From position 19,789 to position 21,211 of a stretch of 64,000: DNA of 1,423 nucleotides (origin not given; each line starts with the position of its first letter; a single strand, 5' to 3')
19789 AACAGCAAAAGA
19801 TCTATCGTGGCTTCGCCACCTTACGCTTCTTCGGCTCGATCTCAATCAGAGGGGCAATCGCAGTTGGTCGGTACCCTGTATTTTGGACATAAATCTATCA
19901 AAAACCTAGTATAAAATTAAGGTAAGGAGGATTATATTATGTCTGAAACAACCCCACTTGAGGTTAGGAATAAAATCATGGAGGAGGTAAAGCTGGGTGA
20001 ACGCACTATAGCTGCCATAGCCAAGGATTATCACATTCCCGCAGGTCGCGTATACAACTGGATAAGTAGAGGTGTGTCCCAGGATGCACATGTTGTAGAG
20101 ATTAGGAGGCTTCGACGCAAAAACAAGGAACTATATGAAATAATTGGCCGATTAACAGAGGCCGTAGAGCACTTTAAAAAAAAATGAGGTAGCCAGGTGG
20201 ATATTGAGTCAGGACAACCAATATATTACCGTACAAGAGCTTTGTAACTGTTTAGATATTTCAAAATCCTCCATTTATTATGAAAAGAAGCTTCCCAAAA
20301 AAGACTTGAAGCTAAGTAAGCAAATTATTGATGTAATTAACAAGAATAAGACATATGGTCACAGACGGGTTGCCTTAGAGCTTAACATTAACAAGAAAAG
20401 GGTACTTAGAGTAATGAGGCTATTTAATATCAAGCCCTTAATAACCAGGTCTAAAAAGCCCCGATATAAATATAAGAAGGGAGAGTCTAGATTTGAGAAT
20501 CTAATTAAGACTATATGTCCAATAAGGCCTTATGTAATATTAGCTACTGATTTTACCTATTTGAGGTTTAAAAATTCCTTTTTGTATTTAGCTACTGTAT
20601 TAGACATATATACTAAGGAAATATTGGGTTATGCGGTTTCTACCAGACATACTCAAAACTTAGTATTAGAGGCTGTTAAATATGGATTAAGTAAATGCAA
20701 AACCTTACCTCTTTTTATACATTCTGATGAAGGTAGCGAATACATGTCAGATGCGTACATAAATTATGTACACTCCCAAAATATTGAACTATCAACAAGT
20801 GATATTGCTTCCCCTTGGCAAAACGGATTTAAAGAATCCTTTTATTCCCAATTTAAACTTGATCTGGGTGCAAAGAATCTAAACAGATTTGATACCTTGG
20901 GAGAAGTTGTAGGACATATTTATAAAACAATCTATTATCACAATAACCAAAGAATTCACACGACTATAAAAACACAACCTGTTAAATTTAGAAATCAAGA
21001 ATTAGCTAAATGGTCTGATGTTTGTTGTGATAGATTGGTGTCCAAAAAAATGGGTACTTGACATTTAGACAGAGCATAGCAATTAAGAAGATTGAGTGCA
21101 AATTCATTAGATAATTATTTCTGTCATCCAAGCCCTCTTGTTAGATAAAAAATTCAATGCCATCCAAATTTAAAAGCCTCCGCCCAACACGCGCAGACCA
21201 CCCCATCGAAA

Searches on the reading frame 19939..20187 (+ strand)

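Call 5: search_protein_families(library=pfam, proteins=[window:19939-20187:+], max_evalue=0.1)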
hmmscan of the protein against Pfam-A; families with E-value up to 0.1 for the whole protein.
window:19939-20187:+ (82 aa): 8 families
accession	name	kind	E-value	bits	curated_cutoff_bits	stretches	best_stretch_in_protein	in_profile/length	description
PF13518.12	HTH_28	-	0.0057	17.1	25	1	12-44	4-35/52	Helix-turn-helix domain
PF13384.12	HTH_23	-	0.012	15.9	24.6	1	23-44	19-40/50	Homeodomain-like domain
PF01710.22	HTH_Tnp_IS630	-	0.013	16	21.3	1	7-69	5-65/119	Transposase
PF08281.18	Sigma70_r4_2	-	0.013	15.6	25.7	1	13-46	18-51/54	Sigma-70, region 4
PF13542.12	HTH_Tnp_ISL3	-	0.021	14.7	27.4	1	13-45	20-50/51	Helix-turn-helix domain of transposase family ISL3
PF04545.22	Sigma70_r4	-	0.045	13.7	24.1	1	13-45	12-44/50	Sigma-70, region 4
PF01978.25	TrmB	-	0.056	13.7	25.6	0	17-44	18-45/68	Sugar-specific transcriptional regulator TrmB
PF04218.19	CENP-B_N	-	0.065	13.3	21.2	0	20-42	22-43/53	CENP-B N-terminal DNA-binding domain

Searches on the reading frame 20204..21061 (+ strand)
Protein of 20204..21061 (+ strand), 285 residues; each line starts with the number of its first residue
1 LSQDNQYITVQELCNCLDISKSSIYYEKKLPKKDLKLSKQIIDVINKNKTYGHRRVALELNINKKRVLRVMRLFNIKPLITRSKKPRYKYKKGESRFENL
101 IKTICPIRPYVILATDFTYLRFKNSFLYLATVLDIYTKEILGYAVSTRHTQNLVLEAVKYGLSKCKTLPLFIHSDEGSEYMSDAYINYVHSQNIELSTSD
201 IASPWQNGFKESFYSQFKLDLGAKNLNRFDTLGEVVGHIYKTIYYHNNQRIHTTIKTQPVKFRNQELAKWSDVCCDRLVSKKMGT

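Call 5: search_protein_families(library=pfam, proteins=[window:20204-21061:+], max_evalue=0.1)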
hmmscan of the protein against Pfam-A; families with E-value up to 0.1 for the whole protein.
window:20204-21061:+ (285 aa): 6 families
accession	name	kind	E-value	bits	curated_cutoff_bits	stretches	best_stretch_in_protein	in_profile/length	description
PF00665.32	rve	-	6e-17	62.2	32.6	1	108-204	3-102/102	Integrase core domain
PF13683.12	rve_3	-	5.6e-07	29.7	26.5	1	193-258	2-65/67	Integrase core domain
PF13333.12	rve_2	-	1.5e-06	28.7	22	1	211-267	1-56/56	Integrase core domain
PF13276.12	HTH_21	-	1e-05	26.1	28.1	1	34-82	3-58/60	HTH-like domain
PF12116.14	SpoIIID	-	0.013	16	27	1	8-55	20-69/82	Stage III sporulation protein D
PF12728.13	HTH_17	-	0.037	14.7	27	0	7-26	1-20/51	Helix-turn-helix domain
